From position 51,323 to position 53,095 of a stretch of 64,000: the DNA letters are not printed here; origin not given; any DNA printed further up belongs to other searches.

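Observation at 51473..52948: Protein-tyrosine-phosphatase-like domain fused to an ADP-ribosylglycohydrolase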

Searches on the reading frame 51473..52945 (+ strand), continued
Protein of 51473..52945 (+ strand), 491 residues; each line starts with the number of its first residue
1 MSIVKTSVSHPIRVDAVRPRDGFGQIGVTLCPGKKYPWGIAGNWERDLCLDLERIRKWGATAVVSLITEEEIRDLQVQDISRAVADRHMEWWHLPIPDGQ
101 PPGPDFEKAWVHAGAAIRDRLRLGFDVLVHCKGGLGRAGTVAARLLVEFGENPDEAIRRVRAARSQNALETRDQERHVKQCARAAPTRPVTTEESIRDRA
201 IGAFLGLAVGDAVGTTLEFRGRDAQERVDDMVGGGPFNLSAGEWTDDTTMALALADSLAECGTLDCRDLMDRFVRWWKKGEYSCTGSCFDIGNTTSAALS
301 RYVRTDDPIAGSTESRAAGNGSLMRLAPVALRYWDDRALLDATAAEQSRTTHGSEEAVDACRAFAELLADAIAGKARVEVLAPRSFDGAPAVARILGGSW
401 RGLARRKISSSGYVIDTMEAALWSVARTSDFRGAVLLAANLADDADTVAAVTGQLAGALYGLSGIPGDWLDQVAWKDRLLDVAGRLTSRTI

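Call 8: find_homologous_proteins(query=window:51473-52945:+, max_evalue=0.00001)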
Query window:51473-52945:+ (491 aa): 6399 proteins with E <= 0.00001 among 8000 candidates; the best 120 are listed.
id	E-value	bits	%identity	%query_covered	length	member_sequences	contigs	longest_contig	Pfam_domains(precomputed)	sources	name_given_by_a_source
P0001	0.0e+0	1045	95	100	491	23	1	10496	PF03747.20,PF22784.2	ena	-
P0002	0.0e+0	1031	95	100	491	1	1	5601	PF03747.20,PF22784.2,PF22785.2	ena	-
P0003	5.7e-279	944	85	100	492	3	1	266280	PF03747.20,PF22784.2,PF22785.2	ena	-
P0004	1.6e-278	942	86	100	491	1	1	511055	PF03747.20,PF22784.2,PF22785.2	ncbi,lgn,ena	-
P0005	1.8e-275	932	84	100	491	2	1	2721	PF03747.20,PF22784.2,PF22785.2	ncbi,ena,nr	ncbi:MAG: ADP-ribosylglycohydrolase family protein [candidate division Zixibacteria bacterium]|nr:AD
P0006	1.3e-273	926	84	99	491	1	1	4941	PF03747.20,PF22784.2,PF22785.2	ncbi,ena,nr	ncbi:MAG: ADP-ribosylglycohydrolase family protein [Gemmatimonadota bacterium]|nr:ADP-ribosylglycohy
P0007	1.5e-273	926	84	99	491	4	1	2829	PF03747.20,PF22784.2,PF22785.2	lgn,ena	-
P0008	4.2e-273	925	83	99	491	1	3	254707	PF03747.20,PF22784.2,PF22785.2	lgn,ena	-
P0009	4.9e-273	924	83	99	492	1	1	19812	PF03747.20,PF22784.2,PF22785.2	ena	-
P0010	7.1e-273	924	83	99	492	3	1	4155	PF03747.20,PF22784.2,PF05706.18,PF22741.2,PF22785.2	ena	-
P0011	4.2e-272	921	84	99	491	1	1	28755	PF03747.20,PF22784.2,PF05706.18,PF22741.2,PF22785.2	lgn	-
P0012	5.6e-272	921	84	99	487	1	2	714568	PF03747.20,PF22784.2,PF22785.2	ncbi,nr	ncbi:MAG: hypothetical protein F4Z81_05200 [Gemmatimonadetes bacterium]|nr:hypothetical protein [Gem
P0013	1.9e-271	919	83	99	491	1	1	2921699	PF03747.20,PF22784.2,PF22785.2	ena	-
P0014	2.3e-271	919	83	100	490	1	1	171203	PF03747.20,PF22784.2,PF22741.2,PF22785.2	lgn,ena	-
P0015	2.7e-271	919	82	99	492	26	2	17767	PF03747.20,PF22784.2,PF05706.18,PF22785.2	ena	-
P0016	3.4e-271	918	82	99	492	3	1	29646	PF03747.20,PF22784.2,PF05706.18,PF22785.2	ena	-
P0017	3.7e-271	918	83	99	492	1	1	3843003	PF03747.20,PF22784.2,PF22785.2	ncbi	-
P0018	4.6e-271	918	82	99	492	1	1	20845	PF03747.20,PF22784.2,PF05706.18,PF22785.2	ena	-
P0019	5.7e-271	918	82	100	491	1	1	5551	PF03747.20,PF22784.2,PF22785.2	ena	-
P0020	8.0e-271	917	82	100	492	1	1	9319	PF03747.20,PF22784.2,PF05706.18,PF22785.2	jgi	-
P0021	9.5e-271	917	83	99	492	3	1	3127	PF03747.20,PF22784.2,PF05706.18,PF22741.2,PF22785.2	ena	-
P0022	2.5e-270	915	82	100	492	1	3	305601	PF03747.20,PF22784.2,PF22785.2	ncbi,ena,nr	ncbi:MAG: hypothetical protein F4014_13620 [Gemmatimonadetes bacterium]|nr:hypothetical protein [Gem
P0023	1.0e-269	913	82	100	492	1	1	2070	PF03747.20,PF22784.2,PF22785.2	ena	-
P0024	1.2e-269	913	82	99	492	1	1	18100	PF03747.20,PF22784.2,PF22785.2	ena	-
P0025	1.3e-269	913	82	99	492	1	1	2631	PF03747.20,PF22784.2,PF05706.18,PF22785.2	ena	-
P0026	8.5e-269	910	81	99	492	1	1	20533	PF03747.20,PF22784.2,PF05706.18,PF22785.2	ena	-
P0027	1.1e-268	910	82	100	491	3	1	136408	PF03747.20,PF22784.2,PF22785.2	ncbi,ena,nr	ncbi:MAG: ADP-ribosylglycohydrolase family protein [Gemmatimonadota bacterium]|nr:ADP-ribosylglycohy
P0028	4.0e-267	905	83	100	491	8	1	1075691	PF03747.20,PF22784.2,PF05706.18,PF22785.2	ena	-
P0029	3.8e-265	898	82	100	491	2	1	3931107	PF03747.20,PF22784.2,PF05706.18,PF22785.2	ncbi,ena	-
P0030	4.2e-263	892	80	100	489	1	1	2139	PF03747.20,PF22784.2,PF05706.18,PF22785.2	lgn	-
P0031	5.7e-263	891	82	100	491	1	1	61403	PF03747.20,PF22784.2,PF05706.18,PF22785.2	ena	-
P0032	3.7e-262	889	81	100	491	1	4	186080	PF03747.20,PF22784.2,PF05706.18,PF22785.2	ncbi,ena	-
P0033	3.9e-259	879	79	100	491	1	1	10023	PF03747.20,PF22784.2,PF05706.18,PF22785.2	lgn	-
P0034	5.6e-259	878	81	100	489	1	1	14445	PF03747.20,PF22784.2,PF22785.2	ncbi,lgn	-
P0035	5.5e-258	875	80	100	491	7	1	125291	PF03747.20,PF22784.2,PF22785.2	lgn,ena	-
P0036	8.2e-257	871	79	100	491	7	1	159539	PF03747.20,PF22784.2,PF05706.18,PF22785.2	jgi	-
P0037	4.8e-256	868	80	100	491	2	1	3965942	PF03747.20,PF22784.2,PF05706.18,PF22785.2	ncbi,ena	-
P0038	1.2e-254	864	79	100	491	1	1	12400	PF03747.20,PF22784.2,PF05706.18,PF22785.2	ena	-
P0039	2.0e-252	856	78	100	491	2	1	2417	PF03747.20,PF22784.2,PF22785.2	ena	-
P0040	1.1e-250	851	77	100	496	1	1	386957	PF03747.20,PF22784.2,PF05706.18,PF22785.2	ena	-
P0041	2.4e-249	846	77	100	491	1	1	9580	PF03747.20,PF22784.2,PF05706.18,PF22741.2,PF22785.2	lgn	-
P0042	1.5e-247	840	77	99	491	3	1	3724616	PF03747.20,PF22784.2,PF05706.18,PF22785.2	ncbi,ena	-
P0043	1.9e-247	840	76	100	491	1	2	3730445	PF03747.20,PF22784.2,PF22785.2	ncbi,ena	-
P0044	1.1e-241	821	76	99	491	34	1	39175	PF03747.20,PF22784.2,PF05706.18,PF22785.2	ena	-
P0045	1.3e-234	798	73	99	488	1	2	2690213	PF03747.20,PF22784.2,PF05706.18,PF22785.2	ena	-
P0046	4.9e-233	792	74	98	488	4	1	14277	PF03747.20,PF22784.2,PF05706.18,PF22785.2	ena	-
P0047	4.7e-231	786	65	63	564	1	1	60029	PF03747.20,PF22784.2,PF22785.2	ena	-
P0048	4.6e-230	783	72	100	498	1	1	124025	PF03747.20,PF22784.2,PF22785.2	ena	-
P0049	6.6e-229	779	73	99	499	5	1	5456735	PF03747.20,PF22784.2,PF22785.2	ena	-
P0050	9.2e-229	778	73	98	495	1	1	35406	PF03747.20,PF22784.2,PF05706.18,PF22785.2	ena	-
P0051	2.1e-228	777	72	99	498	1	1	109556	PF03747.20,PF22784.2,PF05706.18,PF22785.2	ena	-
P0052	3.0e-228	777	72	99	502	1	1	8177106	PF03747.20,PF22784.2,PF05706.18,PF22785.2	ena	-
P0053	6.2e-228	776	72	100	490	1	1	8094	PF03747.20,PF22784.2,PF05706.18,PF22785.2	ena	-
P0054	1.2e-227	775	73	99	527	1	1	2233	PF03747.20,PF22784.2,PF05706.18,PF22785.2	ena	-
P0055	2.1e-227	774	71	100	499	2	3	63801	PF03747.20,PF22784.2,PF05706.18,PF22785.2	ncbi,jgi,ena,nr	ncbi:MAG: ADP-ribosylglycohydrolase family protein [Truepera sp.]|nr:ADP-ribosylglycohydrolase famil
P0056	6.9e-227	772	72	99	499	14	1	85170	PF03747.20,PF22784.2,PF05706.18,PF22785.2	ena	-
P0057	8.6e-227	772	72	100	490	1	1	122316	PF03747.20,PF22784.2,PF05706.18,PF22785.2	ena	-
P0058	1.0e-225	768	72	99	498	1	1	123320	PF03747.20,PF22784.2,PF22785.2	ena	-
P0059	1.2e-225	768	71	99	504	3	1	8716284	PF03747.20,PF22784.2,PF05706.18,PF22785.2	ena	-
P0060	1.3e-225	768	71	99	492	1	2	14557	PF03747.20,PF22784.2,PF05706.18,PF22785.2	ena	-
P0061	1.3e-225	768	71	99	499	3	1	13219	PF03747.20,PF22784.2,PF05706.18,PF22785.2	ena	-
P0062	1.5e-225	768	73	99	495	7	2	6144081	PF03747.20,PF22784.2,PF22785.2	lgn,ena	-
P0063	1.5e-225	768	71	99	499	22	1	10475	PF03747.20,PF22784.2,PF05706.18,PF22785.2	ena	-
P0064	1.8e-225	768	72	99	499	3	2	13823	PF03747.20,PF22784.2,PF05706.18,PF22785.2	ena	-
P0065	1.8e-225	767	70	99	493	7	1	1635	PF03747.20,PF22784.2,PF05706.18,PF22785.2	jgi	jgi:ADP-ribosyl-[dinitrogen reductase] hydrolase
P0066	2.2e-225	767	72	99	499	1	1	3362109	PF03747.20,PF22784.2,PF05706.18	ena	-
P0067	4.4e-225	766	72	99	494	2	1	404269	PF03747.20,PF22784.2,PF05706.18,PF22785.2,PF00782.26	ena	-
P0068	8.3e-225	765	72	99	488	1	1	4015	PF03747.20,PF22784.2,PF05706.18,PF22785.2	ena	-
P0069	8.6e-225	765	71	99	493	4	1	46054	PF03747.20,PF22784.2,PF05706.18,PF22785.2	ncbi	-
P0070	1.2e-224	765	71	100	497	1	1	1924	PF03747.20,PF22784.2,PF05706.18,PF22785.2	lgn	-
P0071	1.9e-224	764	72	98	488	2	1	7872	PF03747.20,PF22784.2,PF05706.18,PF22785.2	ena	-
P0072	1.9e-224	764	72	100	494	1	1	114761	PF03747.20,PF22784.2,PF22785.2,PF00782.26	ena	-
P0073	2.3e-224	764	72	99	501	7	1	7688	PF03747.20,PF22784.2,PF05706.18,PF22785.2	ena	-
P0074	4.3e-224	763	72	99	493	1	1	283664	PF03747.20,PF22784.2,PF05706.18,PF22785.2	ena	-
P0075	5.2e-224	763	71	99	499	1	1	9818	PF03747.20,PF22784.2,PF05706.18,PF22785.2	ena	-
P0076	5.3e-224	763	71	99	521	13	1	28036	PF03747.20,PF22784.2,PF22785.2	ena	-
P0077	6.2e-224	762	71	99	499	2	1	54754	PF03747.20,PF22784.2,PF22785.2,PF00782.26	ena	-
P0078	7.1e-224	762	70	100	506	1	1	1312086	PF03747.20,PF22784.2,PF05706.18,PF22785.2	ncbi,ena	-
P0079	8.9e-224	762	72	99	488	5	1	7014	PF03747.20,PF22784.2,PF05706.18,PF22785.2,PF00782.26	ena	-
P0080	1.1e-223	762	71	99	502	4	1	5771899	PF03747.20,PF22784.2,PF05706.18,PF22785.2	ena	-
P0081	1.1e-223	762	71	100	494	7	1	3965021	PF03747.20,PF22784.2,PF22785.2,PF00782.26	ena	-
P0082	1.5e-223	761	72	99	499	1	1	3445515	PF03747.20,PF22784.2,PF05706.18,PF22785.2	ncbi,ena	-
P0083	1.6e-223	761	70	100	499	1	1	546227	PF03747.20,PF22784.2,PF22785.2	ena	-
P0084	2.1e-223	761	72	99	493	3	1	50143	PF03747.20,PF22784.2,PF05706.18,PF22785.2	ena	-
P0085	3.2e-223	760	71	99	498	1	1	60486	PF03747.20,PF22784.2,PF05706.18,PF22785.2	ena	-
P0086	4.1e-223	760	70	99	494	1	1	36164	PF03747.20,PF22784.2,PF05706.18,PF22785.2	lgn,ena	-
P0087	4.4e-223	760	71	100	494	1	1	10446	PF03747.20,PF22784.2,PF22785.2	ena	-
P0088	4.7e-223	760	72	97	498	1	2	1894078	PF03747.20,PF22784.2,PF05706.18,PF22785.2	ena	-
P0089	6.0e-223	759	70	100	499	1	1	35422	PF03747.20,PF22784.2,PF22785.2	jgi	-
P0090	7.2e-223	759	70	100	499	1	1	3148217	PF03747.20,PF22784.2,PF05706.18,PF22785.2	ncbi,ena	-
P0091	8.6e-223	759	71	99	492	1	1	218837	PF03747.20,PF22784.2,PF22785.2,PF00782.26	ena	-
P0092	9.5e-223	759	71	99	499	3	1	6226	PF03747.20,PF22784.2,PF05706.18,PF22785.2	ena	-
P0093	1.0e-222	758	70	99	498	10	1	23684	PF03747.20,PF22784.2,PF05706.18,PF22785.2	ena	-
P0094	1.0e-222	758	71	99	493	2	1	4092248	PF03747.20,PF22784.2,PF05706.18,PF22785.2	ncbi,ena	-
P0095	2.0e-222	757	71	98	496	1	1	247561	PF03747.20,PF22784.2,PF05706.18,PF22785.2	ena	-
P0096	2.1e-222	757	72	100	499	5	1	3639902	PF03747.20,PF22784.2,PF05706.18,PF22785.2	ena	-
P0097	2.2e-222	757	71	100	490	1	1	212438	PF03747.20,PF22784.2,PF05706.18,PF22785.2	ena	-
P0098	2.4e-222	757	71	99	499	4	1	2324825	PF03747.20,PF22784.2,PF22785.2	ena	-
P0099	2.9e-222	757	72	99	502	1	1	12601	PF03747.20,PF22784.2,PF22785.2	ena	-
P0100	4.5e-222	756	72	99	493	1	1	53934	PF03747.20,PF22784.2,PF05706.18,PF22785.2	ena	-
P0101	4.8e-222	756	72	99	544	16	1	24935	PF03747.20,PF22784.2,PF05706.18,PF22785.2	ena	-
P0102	5.0e-222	756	71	98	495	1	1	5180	PF03747.20,PF22784.2,PF22785.2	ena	-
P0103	5.1e-222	756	71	99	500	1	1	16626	PF03747.20,PF22784.2,PF22785.2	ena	-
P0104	5.9e-222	756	71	99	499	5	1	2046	PF03747.20,PF22784.2,PF05706.18,PF22785.2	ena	-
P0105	7.3e-222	756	69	99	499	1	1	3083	PF03747.20,PF22784.2,PF05706.18,PF22785.2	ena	-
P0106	1.1e-221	755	72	99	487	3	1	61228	PF03747.20,PF22784.2,PF22785.2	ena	-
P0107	1.2e-221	755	70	99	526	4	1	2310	PF03747.20,PF22784.2,PF05706.18,PF22785.2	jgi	-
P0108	1.6e-221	755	71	99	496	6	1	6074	PF03747.20,PF22784.2,PF05706.18,PF22785.2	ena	-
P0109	2.0e-221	754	70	100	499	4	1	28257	PF03747.20,PF22784.2,PF05706.18,PF22785.2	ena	-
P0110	2.5e-221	754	71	100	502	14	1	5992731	PF03747.20,PF22784.2,PF05706.18,PF22785.2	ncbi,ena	-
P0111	3.0e-221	754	70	99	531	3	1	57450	PF03747.20,PF22784.2,PF05706.18,PF22785.2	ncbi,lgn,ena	-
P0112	4.3e-221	753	70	99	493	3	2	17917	PF03747.20,PF22784.2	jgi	-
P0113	5.0e-221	753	70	100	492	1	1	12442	PF03747.20,PF22784.2,PF22785.2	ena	-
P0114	5.1e-221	753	70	99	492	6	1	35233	PF03747.20,PF22784.2,PF05706.18,PF22785.2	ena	-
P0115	5.2e-221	753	72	99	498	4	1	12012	PF03747.20,PF22784.2,PF05706.18,PF22785.2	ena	-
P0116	8.4e-221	752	71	99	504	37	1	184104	PF03747.20,PF22784.2,PF05706.18,PF22785.2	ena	-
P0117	1.3e-220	751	70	98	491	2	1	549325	PF03747.20,PF22784.2,PF05706.18,PF22785.2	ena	-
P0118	1.5e-220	751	71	99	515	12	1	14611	PF03747.20,PF22784.2,PF05706.18,PF22785.2,PF00782.26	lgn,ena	-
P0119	2.7e-220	750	70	99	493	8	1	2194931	PF03747.20,PF22784.2,PF22785.2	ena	-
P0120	3.2e-220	750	70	100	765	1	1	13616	PF03747.20,PF22784.2,PF05706.18,PF21906.3,PF22785.2,PF00293.35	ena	-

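Call 13: find_encoding_contigs(protein=window:51473-52945:+, flank=6000, max_places=3)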
Protein window:51473-52945:+ (491 aa): no gene with exactly this product is on record in the collection.

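Call 14: find_encoding_contigs(protein=P0052, flank=6000, max_places=3)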
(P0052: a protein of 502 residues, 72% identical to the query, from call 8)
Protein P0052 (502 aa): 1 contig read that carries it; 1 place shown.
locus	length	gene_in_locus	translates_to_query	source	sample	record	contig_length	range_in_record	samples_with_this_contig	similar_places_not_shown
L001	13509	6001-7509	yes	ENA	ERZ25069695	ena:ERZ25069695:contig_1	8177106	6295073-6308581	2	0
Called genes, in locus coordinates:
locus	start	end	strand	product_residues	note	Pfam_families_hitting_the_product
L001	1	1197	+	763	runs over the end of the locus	PF13589:HATPase_c_3, PF02518:HATPase_c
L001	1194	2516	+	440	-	-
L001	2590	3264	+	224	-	-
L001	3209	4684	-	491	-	PF07669:Eco57I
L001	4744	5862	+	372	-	PF00145:DNA_methylase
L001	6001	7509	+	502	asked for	PF05706:CDKN3 (weak), PF22784:PTP-SAK, PF22785:Tc-R-P (weak), PF03747:ADP_ribosyl_GH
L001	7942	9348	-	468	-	-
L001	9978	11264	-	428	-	PF00070:Pyr_redox (weak), PF01134:GIDA (faint), PF01266:DAO, PF03486:HI0933_like (faint), PF07992:Pyr_redox_2 (faint), PF13450:NAD_binding_8 (weak)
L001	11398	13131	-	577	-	PF02776:TPP_enzyme_N, PF00205:TPP_enzyme_M, PF02775:TPP_enzyme_C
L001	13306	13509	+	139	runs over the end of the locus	PF13470:PIN_3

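Call 15: find_encoding_contigs(protein=P0055, flank=6000, max_places=3)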
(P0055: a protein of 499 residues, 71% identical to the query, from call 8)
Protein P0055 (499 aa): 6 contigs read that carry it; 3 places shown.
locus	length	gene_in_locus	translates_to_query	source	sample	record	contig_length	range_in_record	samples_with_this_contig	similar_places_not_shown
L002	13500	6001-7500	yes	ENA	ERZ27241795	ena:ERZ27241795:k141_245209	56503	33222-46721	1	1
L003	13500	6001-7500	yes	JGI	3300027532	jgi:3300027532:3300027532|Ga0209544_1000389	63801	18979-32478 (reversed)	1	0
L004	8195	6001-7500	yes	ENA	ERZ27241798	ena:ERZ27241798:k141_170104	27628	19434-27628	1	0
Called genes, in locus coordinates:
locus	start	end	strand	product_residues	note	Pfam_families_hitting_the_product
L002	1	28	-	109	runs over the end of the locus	-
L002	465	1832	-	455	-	PF00120:Gln-synt_C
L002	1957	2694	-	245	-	PF07510:GmrSD_C (weak), PF05901:Excalibur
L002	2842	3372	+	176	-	-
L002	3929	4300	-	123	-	PF01850:PIN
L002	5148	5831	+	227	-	PF01987:AIM24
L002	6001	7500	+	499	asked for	PF05706:CDKN3 (weak), PF22784:PTP-SAK, PF22785:Tc-R-P (weak), PF03747:ADP_ribosyl_GH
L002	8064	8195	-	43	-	-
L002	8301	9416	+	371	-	PF13784:Fic_N, PF02661:Fic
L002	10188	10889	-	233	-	PF19778:RE_endonuc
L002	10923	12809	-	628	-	-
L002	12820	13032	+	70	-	-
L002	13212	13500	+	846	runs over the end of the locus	PF18019:Cas3_HD, PF00270:DEAD (weak), PF22590:Cas3-like_C_2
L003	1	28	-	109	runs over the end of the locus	-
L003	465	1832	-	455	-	PF00120:Gln-synt_C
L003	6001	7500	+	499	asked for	PF05706:CDKN3 (weak), PF22784:PTP-SAK, PF22785:Tc-R-P (weak), PF03747:ADP_ribosyl_GH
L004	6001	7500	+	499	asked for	PF05706:CDKN3 (weak), PF22784:PTP-SAK, PF22785:Tc-R-P (weak), PF03747:ADP_ribosyl_GH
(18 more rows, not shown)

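Call 16: find_encoding_contigs(protein=P0120, flank=6000, max_places=3)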
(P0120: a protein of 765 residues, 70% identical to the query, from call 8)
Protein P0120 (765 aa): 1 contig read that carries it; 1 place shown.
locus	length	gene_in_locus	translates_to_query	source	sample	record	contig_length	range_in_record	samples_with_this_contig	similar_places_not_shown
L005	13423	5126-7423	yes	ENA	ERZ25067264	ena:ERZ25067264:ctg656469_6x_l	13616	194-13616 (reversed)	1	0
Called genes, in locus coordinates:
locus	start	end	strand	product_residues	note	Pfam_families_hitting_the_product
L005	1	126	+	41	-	?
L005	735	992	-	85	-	-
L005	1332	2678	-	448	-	PF13701:DDE_Tnp_1_4, PF01609:DDE_Tnp_1, PF13701:DDE_Tnp_1_4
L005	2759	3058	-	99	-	-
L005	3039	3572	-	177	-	-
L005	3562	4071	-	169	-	PF03747:ADP_ribosyl_GH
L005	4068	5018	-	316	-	PF20208:ARPP-1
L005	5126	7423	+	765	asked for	PF00293:NUDIX, PF21906:WHD_NrtR, PF05706:CDKN3 (weak), PF22784:PTP-SAK, PF22785:Tc-R-P (weak), PF03747:ADP_ribosyl_GH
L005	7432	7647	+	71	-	-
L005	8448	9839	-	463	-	-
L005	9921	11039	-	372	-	-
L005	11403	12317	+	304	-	PF13701:DDE_Tnp_1_4, PF01609:DDE_Tnp_1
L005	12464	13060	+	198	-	PF13701:DDE_Tnp_1_4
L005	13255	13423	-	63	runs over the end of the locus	-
